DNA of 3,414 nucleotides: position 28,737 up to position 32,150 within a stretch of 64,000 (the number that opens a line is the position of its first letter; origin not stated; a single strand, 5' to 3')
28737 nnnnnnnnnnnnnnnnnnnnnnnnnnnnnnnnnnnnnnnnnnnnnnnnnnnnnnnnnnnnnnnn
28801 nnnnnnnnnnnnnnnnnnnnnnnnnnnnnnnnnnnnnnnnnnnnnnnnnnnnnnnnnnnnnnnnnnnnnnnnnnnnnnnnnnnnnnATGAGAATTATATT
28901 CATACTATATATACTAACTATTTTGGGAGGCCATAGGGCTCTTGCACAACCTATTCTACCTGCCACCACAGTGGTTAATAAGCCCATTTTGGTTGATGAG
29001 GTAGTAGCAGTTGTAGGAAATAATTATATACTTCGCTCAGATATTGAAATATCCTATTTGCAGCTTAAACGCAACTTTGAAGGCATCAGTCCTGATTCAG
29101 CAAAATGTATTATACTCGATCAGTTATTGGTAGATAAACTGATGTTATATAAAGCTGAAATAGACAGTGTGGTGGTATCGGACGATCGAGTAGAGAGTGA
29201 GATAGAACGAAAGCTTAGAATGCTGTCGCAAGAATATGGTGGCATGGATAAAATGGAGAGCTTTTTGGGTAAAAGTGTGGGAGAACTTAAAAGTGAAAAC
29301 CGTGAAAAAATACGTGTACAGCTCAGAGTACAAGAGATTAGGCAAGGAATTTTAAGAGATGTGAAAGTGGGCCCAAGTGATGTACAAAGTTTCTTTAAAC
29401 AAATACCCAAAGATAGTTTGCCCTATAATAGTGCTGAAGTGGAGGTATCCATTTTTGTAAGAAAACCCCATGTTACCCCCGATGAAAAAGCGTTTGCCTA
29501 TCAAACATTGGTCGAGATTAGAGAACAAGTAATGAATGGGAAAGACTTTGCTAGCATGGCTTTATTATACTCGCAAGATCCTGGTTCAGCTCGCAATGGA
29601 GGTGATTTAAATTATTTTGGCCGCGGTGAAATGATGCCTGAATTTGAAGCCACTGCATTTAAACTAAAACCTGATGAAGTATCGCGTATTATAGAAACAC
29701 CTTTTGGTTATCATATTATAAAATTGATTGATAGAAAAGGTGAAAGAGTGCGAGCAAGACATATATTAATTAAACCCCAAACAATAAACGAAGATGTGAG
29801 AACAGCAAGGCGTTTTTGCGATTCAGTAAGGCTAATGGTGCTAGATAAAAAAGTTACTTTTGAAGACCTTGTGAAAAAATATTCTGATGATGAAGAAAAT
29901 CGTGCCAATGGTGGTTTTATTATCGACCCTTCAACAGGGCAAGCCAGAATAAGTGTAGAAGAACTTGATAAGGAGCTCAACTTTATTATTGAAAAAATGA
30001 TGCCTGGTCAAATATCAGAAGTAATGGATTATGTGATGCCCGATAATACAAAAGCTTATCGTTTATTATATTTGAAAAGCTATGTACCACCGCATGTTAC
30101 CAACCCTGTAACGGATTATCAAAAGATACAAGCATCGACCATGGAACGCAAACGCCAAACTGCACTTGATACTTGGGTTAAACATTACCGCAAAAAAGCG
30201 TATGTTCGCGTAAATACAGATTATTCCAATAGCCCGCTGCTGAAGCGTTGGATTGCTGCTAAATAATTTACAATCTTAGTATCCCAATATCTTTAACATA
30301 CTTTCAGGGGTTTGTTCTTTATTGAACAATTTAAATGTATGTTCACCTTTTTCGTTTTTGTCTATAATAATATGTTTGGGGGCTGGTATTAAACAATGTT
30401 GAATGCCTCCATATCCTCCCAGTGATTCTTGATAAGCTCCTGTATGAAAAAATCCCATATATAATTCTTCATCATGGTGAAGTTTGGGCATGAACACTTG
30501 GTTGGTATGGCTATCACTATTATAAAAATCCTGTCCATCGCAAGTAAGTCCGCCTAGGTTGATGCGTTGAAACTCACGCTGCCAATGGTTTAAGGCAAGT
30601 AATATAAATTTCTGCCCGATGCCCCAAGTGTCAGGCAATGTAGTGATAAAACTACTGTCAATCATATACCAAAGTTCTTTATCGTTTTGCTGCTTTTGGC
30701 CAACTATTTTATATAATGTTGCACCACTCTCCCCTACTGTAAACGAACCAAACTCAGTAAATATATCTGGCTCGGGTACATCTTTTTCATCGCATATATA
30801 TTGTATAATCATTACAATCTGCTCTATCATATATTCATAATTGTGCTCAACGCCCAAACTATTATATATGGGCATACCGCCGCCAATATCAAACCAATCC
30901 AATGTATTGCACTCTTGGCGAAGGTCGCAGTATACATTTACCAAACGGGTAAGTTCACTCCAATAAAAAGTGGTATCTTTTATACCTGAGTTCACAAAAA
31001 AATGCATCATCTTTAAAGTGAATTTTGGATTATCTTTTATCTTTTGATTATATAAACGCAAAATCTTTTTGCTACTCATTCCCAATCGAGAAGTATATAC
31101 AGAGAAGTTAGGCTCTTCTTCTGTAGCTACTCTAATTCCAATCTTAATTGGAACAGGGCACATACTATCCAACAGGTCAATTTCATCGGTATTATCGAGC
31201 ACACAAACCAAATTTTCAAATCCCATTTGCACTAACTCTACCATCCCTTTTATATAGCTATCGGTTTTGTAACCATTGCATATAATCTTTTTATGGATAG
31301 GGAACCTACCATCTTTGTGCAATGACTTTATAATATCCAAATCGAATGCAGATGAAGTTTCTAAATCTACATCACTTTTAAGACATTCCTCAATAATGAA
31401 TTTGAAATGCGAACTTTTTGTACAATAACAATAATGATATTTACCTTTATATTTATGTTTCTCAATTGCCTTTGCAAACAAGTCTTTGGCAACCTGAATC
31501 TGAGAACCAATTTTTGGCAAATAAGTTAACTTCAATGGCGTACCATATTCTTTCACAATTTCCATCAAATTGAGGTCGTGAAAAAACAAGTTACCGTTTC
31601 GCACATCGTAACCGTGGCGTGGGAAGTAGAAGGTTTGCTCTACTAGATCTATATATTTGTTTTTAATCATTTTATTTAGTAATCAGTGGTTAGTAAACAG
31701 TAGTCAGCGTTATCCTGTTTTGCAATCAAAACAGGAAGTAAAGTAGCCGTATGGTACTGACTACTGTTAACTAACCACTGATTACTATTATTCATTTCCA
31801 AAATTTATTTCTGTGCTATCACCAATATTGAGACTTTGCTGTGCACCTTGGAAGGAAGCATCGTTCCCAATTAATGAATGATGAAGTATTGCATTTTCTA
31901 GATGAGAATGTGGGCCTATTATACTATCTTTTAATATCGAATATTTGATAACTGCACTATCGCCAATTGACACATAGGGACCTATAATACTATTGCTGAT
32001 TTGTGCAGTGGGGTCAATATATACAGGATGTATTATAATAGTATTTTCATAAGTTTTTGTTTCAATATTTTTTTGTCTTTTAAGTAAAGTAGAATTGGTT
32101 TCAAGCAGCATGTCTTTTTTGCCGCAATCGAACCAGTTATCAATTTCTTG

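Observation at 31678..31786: Near-perfect 30-bp-arm palindrome with inner hairpin between the speA-like and nucleotidyltransferase genes, made from the same CAGTRGT units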

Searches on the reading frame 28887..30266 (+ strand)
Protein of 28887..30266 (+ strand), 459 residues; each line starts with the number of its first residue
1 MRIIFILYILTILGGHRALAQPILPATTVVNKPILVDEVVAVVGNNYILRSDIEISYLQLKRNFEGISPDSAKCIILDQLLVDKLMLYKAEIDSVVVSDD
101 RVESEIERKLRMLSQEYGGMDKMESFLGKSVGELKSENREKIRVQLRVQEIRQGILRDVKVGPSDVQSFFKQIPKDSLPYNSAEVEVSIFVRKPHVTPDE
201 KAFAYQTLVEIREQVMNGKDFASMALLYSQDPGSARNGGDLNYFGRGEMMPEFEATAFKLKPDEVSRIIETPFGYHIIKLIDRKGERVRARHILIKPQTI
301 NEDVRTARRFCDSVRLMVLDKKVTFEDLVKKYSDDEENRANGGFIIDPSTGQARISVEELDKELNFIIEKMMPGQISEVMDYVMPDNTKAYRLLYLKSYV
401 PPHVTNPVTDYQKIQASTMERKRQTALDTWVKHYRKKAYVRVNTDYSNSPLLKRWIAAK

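Call 8: search_protein_families(library=pfam, proteins=[window:28887-30266:+])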
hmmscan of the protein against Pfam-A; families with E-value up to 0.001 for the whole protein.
window:28887-30266:+ (459 aa): 4 families
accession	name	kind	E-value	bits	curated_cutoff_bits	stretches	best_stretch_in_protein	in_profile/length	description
PF00639.27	Rotamase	-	2.4e-35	121.8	21.7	2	196-282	10-97/97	PPIC-type PPIASE domain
PF13616.12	Rotamase_3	-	8.4e-33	113.8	22.5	2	199-284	31-116/116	PPIC-type PPIASE domain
PF13145.12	Rotamase_2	-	4.4e-10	40.9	27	1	234-288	58-113/121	PPIC-type PPIASE domain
PF09312.16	SurA_N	-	1e-06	29.3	30.8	1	36-152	1-118/118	SurA N-terminal domain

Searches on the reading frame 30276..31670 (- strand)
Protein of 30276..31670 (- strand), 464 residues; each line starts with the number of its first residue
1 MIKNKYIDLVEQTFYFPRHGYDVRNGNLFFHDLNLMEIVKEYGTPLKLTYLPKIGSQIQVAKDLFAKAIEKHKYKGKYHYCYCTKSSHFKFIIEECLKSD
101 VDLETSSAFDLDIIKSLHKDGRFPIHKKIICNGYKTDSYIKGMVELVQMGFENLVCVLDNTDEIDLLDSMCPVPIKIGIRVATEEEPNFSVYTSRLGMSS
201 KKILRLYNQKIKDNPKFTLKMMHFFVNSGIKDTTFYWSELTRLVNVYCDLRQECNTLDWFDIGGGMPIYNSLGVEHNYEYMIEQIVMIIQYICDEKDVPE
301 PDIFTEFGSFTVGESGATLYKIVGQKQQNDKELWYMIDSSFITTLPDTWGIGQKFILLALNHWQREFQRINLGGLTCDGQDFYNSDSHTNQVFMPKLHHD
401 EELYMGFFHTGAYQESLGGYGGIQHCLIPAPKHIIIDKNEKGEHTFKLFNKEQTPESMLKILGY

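Call 8: search_protein_families(library=pfam, proteins=[window:30276-31670:-])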
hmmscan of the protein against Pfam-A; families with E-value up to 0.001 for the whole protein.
window:30276-31670:- (464 aa): 1 family
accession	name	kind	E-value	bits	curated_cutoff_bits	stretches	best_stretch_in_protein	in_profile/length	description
PF02784.22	Orn_Arg_deC_N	-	6.1e-16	59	23.4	1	71-312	11-246/247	Pyridoxal-dependent decarboxylase, pyridoxal binding domain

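Call 15: find_encoding_contigs(protein=window:30276-31670:-, flank=3000, max_places=6)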
Protein window:30276-31670:- (464 aa): 24 contigs read that carry it; 4 places shown.
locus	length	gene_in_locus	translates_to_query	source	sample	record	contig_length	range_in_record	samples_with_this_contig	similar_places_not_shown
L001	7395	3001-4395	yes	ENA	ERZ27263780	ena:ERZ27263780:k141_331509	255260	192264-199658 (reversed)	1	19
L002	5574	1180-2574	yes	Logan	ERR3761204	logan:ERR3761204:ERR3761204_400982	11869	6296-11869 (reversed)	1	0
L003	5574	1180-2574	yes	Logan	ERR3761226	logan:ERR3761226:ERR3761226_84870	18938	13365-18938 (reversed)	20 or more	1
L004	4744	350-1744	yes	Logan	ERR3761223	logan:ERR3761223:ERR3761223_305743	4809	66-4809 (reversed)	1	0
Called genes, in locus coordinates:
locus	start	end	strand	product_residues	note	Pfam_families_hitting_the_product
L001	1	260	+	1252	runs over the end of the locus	PF25778:DUF7948, PF13585:CHU_C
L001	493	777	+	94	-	PF13354:Beta-lactamase2 (weak)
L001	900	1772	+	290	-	PF00902:TatC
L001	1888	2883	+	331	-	PF00483:NTP_transferase, PF12804:NTP_transf_3 (weak), PF25084:LbH_EIF2B (weak), PF25087:GMPPB_C (weak)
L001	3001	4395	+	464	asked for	PF02784:Orn_Arg_deC_N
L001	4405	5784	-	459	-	PF09312:SurA_N (weak), PF13616:Rotamase_3, PF13145:Rotamase_2 (weak), PF00639:Rotamase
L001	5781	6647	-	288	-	-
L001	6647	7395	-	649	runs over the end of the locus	PF13616:Rotamase_3, PF00639:Rotamase, PF13616:Rotamase_3, PF00639:Rotamase, PF13145:Rotamase_2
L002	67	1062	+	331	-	PF00483:NTP_transferase, PF12804:NTP_transf_3 (weak), PF25084:LbH_EIF2B (weak), PF25087:GMPPB_C (weak)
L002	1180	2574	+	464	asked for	PF02784:Orn_Arg_deC_N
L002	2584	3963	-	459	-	PF09312:SurA_N (weak), PF13616:Rotamase_3, PF13145:Rotamase_2 (weak), PF00639:Rotamase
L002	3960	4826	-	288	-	-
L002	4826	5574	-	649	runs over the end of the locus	PF13616:Rotamase_3, PF00639:Rotamase, PF13616:Rotamase_3, PF00639:Rotamase, PF13145:Rotamase_2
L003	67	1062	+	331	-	PF00483:NTP_transferase, PF12804:NTP_transf_3 (weak), PF25084:LbH_EIF2B (weak), PF25087:GMPPB_C (weak)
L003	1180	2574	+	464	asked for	PF02784:Orn_Arg_deC_N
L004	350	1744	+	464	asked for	PF02784:Orn_Arg_deC_N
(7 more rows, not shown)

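Call 19: find_homologous_proteins(query=window:30276-31670:-)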
Query window:30276-31670:- (464 aa): 8000 proteins with E <= 0.001 among 8000 candidates; the best 120 are listed.
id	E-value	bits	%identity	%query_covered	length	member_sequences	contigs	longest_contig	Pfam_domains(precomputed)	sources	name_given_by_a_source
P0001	0.0e+0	1035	93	100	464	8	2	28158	PF02784.23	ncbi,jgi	-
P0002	1.6e-250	850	75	100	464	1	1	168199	PF02784.23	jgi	jgi:arginine decarboxylase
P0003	1.4e-248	844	75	100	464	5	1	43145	PF02784.23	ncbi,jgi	jgi:arginine decarboxylase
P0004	3.0e-248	843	75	100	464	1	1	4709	PF02784.23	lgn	-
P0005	4.4e-247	839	73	100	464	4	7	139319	PF02784.23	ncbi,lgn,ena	-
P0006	3.7e-245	832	74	100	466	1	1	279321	PF02784.23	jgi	jgi:arginine decarboxylase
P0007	2.7e-244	830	58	97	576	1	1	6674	PF02784.23,PF00278.29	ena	-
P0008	5.5e-244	829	74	100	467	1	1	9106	PF02784.23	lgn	-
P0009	4.4e-242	822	73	100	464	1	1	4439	PF02784.23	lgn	-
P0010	4.2e-241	819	73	100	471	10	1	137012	PF02784.23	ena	-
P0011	3.1e-240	816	73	100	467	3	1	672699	PF02784.23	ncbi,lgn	-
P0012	6.8e-240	815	73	100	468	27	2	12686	PF02784.23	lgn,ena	-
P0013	1.9e-238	810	73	100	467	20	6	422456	PF02784.23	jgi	jgi:arginine decarboxylase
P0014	6.0e-237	805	73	100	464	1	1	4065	PF02784.23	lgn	-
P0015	1.0e-236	805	72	100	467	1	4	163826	PF02784.23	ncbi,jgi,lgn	jgi:arginine decarboxylase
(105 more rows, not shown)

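Call 32: find_encoding_contigs(protein=P0001, flank=3000, max_places=3)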
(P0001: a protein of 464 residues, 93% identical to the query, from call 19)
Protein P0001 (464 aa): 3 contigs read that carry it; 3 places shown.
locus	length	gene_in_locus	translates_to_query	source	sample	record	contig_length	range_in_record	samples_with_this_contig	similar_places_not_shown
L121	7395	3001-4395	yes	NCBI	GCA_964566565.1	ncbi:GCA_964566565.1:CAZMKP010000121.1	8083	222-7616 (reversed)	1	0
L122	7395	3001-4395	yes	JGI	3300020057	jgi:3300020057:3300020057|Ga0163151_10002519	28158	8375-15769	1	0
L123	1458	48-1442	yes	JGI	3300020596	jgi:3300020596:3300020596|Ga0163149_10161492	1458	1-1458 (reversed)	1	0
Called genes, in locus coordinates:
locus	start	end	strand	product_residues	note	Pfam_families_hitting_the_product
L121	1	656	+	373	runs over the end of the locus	?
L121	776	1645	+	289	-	PF00902:TatC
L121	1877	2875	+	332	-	PF00483:NTP_transferase, PF12804:NTP_transf_3 (weak), PF25084:LbH_EIF2B (faint), PF25087:GMPPB_C (weak)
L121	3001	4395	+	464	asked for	PF02784:Orn_Arg_deC_N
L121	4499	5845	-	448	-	PF09312:SurA_N (weak), PF13616:Rotamase_3, PF00639:Rotamase, PF13145:Rotamase_2 (weak), PF13616:Rotamase_3 (weak), PF00639:Rotamase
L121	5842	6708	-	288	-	-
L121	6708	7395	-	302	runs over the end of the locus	?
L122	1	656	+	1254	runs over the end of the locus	PF25778:DUF7948, PF13585:CHU_C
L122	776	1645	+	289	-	PF00902:TatC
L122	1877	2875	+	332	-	PF00483:NTP_transferase, PF12804:NTP_transf_3 (weak), PF25084:LbH_EIF2B (faint), PF25087:GMPPB_C (weak)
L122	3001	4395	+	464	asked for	PF02784:Orn_Arg_deC_N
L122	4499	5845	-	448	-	PF09312:SurA_N (weak), PF13616:Rotamase_3, PF00639:Rotamase, PF13145:Rotamase_2 (weak), PF13616:Rotamase_3 (weak), PF00639:Rotamase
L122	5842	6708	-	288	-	-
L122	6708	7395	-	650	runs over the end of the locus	PF13616:Rotamase_3, PF00639:Rotamase, PF13616:Rotamase_3, PF00639:Rotamase, PF13145:Rotamase_2 (weak)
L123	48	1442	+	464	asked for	PF02784:Orn_Arg_deC_N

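Call 33: find_encoding_contigs(protein=P0002, flank=3000, max_places=2)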
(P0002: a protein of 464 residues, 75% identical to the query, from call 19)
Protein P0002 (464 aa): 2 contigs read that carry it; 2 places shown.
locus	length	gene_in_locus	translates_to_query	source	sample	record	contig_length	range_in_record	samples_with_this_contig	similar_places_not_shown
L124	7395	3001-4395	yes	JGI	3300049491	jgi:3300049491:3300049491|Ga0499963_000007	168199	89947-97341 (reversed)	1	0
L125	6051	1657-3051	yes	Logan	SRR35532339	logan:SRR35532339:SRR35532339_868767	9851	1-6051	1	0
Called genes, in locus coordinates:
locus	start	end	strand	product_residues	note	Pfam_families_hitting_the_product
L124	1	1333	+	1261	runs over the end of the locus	PF00801:PKD, PF18911:PKD_4, PF13585:CHU_C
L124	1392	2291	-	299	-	PF02737:3HCDH_N, PF00725:3HCDH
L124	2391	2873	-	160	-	PF01575:MaoC_dehydratas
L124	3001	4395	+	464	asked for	PF02784:Orn_Arg_deC_N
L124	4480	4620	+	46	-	-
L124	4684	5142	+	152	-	PF03061:4HBT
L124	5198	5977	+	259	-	PF00378:ECH_1, PF16113:ECH_2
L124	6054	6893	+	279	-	PF00902:TatC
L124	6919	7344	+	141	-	PF02502:LacAB_rpiB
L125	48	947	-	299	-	PF02737:3HCDH_N, PF00725:3HCDH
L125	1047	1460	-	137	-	PF01575:MaoC_dehydratas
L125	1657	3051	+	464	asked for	PF02784:Orn_Arg_deC_N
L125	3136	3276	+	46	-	-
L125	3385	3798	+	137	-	PF03061:4HBT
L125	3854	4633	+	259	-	PF00378:ECH_1, PF16113:ECH_2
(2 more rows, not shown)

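Call 34: find_encoding_contigs(protein=P0005, flank=3000, max_places=2)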
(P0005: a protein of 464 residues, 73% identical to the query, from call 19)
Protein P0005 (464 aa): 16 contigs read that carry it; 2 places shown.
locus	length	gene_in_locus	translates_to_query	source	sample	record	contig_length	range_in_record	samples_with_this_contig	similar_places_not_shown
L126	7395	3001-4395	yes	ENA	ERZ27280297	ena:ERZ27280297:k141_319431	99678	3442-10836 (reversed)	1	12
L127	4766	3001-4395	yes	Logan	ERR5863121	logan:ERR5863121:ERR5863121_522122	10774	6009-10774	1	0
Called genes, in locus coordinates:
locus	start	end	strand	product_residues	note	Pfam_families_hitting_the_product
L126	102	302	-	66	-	PF01632:Ribosomal_L35p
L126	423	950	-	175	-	PF05198:IF3_N, PF00707:IF3_C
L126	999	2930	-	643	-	PF02824:TGS, PF07973:tRNA_SAD, PF00587:tRNA-synt_2b, PF03129:HGTP_anticodon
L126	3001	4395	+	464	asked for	PF02784:Orn_Arg_deC_N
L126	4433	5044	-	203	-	PF00132:Hexapep, PF14602:Hexapep_2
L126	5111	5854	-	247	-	PF09697:Porph_ging (faint)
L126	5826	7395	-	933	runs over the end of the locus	PF00593:TonB_dep_Rec_b-barrel, PF14905:OMP_b-brl_3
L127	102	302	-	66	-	PF01632:Ribosomal_L35p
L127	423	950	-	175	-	PF05198:IF3_N, PF00707:IF3_C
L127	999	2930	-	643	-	PF02824:TGS, PF07973:tRNA_SAD, PF00587:tRNA-synt_2b, PF03129:HGTP_anticodon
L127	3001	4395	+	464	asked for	PF02784:Orn_Arg_deC_N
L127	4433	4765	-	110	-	?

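Call 39: search_protein_families(library=ncbifam, proteins=[window:30276-31670:-], max_evalue=0.001)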
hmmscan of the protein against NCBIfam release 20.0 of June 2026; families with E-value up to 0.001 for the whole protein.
window:30276-31670:- (464 aa): 7 families
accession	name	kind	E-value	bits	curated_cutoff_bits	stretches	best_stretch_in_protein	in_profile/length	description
NF003763.0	PRK05354.1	equivalog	2.3e-50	171.8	369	2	41-331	61-365/636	biosynthetic arginine decarboxylase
TIGR01273.1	speA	equivalog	3.9e-50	171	624.1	2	35-331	43-357/624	arginine decarboxylase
TIGR01048.1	lysA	equivalog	1e-22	80.2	297.9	1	24-417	5-380/417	diaminopimelate decarboxylase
NF041039.1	FslC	exception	5.3e-13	48.6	500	1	37-417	21-389/418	rhizoferrin biosystnesis N-citrylornithine decarboxylase FslC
NF052544.1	OrLyDeCDokD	equivalog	8.7e-13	47.7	700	1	21-420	19-426/461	ornithine/lysine decarboxylase DokD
NF006515.0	PRK08961.1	equivalog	2.8e-06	25.6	802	1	193-331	639-765/861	bifunctional aspartate kinase/diaminopimelate decarboxylase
TIGR03099.1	dCO2ase_PEP1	hypoth_equivalog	6.8e-05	22.1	478.45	1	195-381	165-353/398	pyridoxal-dependent decarboxylase, exosortase A system-associated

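Call 83: find_encoding_contigs(protein=P0003, flank=2000, max_places=1)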
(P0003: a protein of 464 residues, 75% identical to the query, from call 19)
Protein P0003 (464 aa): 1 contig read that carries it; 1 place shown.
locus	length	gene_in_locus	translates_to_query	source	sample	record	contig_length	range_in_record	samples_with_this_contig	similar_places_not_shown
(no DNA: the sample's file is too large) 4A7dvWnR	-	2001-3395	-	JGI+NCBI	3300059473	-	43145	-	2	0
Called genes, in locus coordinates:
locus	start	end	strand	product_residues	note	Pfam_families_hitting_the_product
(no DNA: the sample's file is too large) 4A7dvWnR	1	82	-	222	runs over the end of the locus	PF00849:PseudoU_synth_2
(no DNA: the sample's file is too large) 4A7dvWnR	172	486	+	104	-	PF00829:Ribosomal_L21p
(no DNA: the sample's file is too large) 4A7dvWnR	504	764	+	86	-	PF01016:Ribosomal_L27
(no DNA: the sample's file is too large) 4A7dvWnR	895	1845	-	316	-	PF00491:Arginase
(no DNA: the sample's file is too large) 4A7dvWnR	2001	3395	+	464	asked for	PF02784:Orn_Arg_deC_N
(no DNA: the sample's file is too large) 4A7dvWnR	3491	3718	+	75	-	PF04023:FeoA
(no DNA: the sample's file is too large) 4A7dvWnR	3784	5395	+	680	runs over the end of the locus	PF01926:MMR_HSR1, PF02421:FeoB_N, PF07670:Gate, PF07664:FeoB_C, PF07670:Gate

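Call 84: find_encoding_contigs(protein=P0006, flank=2000, max_places=1)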
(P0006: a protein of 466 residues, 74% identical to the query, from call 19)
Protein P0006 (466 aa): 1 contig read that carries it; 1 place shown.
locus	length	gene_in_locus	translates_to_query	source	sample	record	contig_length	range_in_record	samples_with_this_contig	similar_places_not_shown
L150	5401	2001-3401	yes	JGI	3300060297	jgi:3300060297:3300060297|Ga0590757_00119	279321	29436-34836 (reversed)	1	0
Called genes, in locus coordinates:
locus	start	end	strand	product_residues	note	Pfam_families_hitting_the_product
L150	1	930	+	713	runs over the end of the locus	PF15902:Sortilin-Vps10 (faint), PF25852:DUF6242_C, PF18962:Por_Secre_tail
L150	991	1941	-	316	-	PF00491:Arginase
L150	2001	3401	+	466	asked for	PF02784:Orn_Arg_deC_N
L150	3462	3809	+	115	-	-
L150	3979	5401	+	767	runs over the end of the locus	PF13620:CarboxypepD_reg, PF13715:CarbopepD_reg_2, PF07715:Plug, PF00593:TonB_dep_Rec_b-barrel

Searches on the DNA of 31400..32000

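Call 49: search_rna_families(source=window, start=31400, end=32000, threshold=evalue, max_evalue=10)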
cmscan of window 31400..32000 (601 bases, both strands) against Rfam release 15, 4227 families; matches with E-value up to 10: 8.
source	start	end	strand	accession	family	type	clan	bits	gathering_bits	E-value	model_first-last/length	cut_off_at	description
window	31690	31776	+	RF04273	MIR827_2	Gene; miRNA;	CL00143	22.6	67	0.25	1-89/89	no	MIR827_2 microRNA precursor family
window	31429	31507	+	RF04330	snoMe28S-C3422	Gene; snRNA; snoRNA; CD-box;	-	21.2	80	5.4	1-79/79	no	Drosophila C/D box small nucleolar RNA snoMe28S-C3422 family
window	31674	31792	+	RF04129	MIR4240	Gene; miRNA;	-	21.1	200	0.02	1-206/206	no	MIR4240 microRNA precursor family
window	31582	31781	-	RF04184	BTnc060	Gene; sRNA;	-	21.1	228.9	0.6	1-213/213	no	Bacteroides sRNA BTnc060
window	31682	31807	-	RF01459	rliE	Gene; sRNA;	-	16.7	90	3.2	1-222/222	no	Listeria sRNA rliE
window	31821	31904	+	RF01201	snR40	Gene; snRNA; snoRNA; CD-box;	CL00054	16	50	1.5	1-93/93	no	Small nucleolar RNA snR40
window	31427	31506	+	RF00160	snoZ159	Gene; snRNA; snoRNA; CD-box;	CL00065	15.5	39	7.9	1-86/86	no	Small nucleolar RNA Z159/U59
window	31682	31809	+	RF02575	DM_SisR1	Gene;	-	10.8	62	8.1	1-389/389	no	Drosophila melanogaster stable intronic sequence RNA 1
